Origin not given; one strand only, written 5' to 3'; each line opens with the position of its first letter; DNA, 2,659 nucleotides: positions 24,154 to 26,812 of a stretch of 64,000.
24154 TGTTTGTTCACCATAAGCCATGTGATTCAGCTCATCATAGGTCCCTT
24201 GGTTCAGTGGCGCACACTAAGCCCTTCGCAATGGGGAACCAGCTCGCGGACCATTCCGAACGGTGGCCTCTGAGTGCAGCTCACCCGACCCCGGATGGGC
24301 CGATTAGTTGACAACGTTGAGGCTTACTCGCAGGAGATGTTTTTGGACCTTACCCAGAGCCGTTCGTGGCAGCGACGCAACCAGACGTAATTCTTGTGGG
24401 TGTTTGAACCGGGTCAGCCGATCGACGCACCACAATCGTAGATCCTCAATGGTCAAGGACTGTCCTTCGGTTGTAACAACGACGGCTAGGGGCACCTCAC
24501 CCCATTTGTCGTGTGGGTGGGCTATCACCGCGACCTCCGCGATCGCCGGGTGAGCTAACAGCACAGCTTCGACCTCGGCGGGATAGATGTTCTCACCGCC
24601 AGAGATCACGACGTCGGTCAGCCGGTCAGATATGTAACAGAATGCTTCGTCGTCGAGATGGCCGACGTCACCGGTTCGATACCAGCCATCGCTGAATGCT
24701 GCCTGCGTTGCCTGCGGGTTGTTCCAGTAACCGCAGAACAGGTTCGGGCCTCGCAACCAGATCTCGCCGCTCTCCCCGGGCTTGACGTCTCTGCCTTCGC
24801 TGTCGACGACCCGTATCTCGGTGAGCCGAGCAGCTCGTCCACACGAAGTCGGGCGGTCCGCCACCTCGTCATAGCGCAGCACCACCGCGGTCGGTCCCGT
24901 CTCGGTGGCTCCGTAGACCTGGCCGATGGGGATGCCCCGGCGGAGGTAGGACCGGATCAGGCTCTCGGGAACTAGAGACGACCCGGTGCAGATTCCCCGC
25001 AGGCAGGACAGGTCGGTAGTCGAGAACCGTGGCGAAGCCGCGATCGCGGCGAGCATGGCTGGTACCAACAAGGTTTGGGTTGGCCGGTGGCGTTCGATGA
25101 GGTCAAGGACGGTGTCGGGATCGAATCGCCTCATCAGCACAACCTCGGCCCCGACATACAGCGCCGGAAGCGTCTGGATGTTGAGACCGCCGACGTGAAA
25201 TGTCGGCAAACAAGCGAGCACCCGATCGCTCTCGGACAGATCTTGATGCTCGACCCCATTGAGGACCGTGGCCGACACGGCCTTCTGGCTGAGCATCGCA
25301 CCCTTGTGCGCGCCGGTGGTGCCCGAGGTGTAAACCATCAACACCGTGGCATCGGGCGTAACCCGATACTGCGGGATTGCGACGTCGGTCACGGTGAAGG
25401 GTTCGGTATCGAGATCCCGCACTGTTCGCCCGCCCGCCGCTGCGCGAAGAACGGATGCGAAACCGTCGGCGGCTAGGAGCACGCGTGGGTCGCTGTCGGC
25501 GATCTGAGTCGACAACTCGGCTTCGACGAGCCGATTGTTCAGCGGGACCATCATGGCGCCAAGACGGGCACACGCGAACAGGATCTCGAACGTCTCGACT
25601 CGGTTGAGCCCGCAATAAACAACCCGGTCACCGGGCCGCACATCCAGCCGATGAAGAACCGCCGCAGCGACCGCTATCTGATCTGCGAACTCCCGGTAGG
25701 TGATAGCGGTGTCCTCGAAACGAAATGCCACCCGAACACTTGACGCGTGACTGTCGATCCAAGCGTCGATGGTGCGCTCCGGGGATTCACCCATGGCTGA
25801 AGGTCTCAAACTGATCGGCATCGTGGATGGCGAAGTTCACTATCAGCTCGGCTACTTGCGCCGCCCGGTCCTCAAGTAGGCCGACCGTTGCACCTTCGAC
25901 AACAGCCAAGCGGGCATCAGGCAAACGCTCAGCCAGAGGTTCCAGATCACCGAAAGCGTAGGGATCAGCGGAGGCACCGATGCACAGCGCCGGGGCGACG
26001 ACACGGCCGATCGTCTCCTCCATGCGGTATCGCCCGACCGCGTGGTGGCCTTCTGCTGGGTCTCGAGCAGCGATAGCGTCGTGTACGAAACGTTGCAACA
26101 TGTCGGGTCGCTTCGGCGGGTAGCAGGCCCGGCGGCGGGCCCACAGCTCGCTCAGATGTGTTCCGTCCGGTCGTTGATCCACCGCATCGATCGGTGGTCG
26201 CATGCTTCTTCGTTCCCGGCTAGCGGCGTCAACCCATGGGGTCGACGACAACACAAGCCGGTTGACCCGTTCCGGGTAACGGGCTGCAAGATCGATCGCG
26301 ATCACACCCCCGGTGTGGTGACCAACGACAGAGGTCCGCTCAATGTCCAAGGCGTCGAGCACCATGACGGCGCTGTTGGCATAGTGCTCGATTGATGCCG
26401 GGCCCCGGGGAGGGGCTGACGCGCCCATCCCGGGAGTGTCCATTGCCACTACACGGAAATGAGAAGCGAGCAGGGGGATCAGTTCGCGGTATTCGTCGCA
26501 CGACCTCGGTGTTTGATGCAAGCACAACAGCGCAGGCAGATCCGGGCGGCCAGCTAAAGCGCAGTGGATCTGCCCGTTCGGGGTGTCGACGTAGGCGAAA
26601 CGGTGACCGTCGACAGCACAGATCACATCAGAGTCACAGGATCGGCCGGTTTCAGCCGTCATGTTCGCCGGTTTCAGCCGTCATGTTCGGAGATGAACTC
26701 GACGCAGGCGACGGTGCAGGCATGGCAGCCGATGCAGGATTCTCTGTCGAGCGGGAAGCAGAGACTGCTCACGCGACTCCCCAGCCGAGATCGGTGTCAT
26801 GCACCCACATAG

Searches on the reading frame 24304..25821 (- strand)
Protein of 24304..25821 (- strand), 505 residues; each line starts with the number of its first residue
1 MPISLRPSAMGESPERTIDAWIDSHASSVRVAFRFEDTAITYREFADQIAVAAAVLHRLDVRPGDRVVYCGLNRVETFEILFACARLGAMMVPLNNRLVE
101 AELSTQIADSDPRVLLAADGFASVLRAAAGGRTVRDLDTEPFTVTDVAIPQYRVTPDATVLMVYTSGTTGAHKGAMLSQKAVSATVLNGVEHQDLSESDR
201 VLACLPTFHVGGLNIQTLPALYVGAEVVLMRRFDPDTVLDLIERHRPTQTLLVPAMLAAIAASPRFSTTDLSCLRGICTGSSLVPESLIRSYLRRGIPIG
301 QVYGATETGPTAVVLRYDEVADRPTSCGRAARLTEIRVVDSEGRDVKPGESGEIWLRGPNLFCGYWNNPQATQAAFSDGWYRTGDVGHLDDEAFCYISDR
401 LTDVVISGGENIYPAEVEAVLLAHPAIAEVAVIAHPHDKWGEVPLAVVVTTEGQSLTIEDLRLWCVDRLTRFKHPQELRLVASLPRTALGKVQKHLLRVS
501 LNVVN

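Call 12: search_protein_families(library=pfam, proteins=[window:24304-25821:-], max_evalue=0.001)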
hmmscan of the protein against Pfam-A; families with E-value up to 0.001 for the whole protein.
window:24304-25821:- (505 aa): 2 families
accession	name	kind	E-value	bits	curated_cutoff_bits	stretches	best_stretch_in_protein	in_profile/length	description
PF00501.34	AMP-binding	-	3e-82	276.9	29.9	1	30-366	11-384/384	AMP-binding enzyme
PF13193.12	AMP-binding_C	-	3e-20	73.4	24.5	1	416-491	1-76/76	AMP-binding enzyme C-terminal domain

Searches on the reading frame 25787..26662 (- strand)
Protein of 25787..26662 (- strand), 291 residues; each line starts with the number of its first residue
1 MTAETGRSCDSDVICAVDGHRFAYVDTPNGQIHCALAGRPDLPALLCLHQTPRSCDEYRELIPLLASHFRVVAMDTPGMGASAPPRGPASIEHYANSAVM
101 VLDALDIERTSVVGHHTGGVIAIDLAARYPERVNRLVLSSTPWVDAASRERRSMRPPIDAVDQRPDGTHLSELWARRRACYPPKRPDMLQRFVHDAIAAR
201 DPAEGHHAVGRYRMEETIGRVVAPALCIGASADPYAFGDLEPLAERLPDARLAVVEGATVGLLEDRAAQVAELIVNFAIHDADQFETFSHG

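Call 12: search_protein_families(library=pfam, proteins=[window:25787-26662:-], max_evalue=0.001)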
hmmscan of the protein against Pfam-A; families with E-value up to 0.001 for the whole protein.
window:25787-26662:- (291 aa): 4 families
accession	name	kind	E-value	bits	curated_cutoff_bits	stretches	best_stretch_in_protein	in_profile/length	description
PF00561.26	Abhydrolase_1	-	2.1e-21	77.1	25.8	1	43-148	1-114/245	alpha/beta hydrolase fold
PF12697.13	Abhydrolase_6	-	5e-11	44.1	26.3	1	58-272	17-216/217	Alpha/beta hydrolase family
PF12146.15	Hydrolase_4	-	7.7e-10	38.9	27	1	48-141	10-109/239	Serine aminopeptidase, S33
PF03096.20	Ndr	-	6.3e-05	22.3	23.3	1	27-140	6-131/283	Ndr family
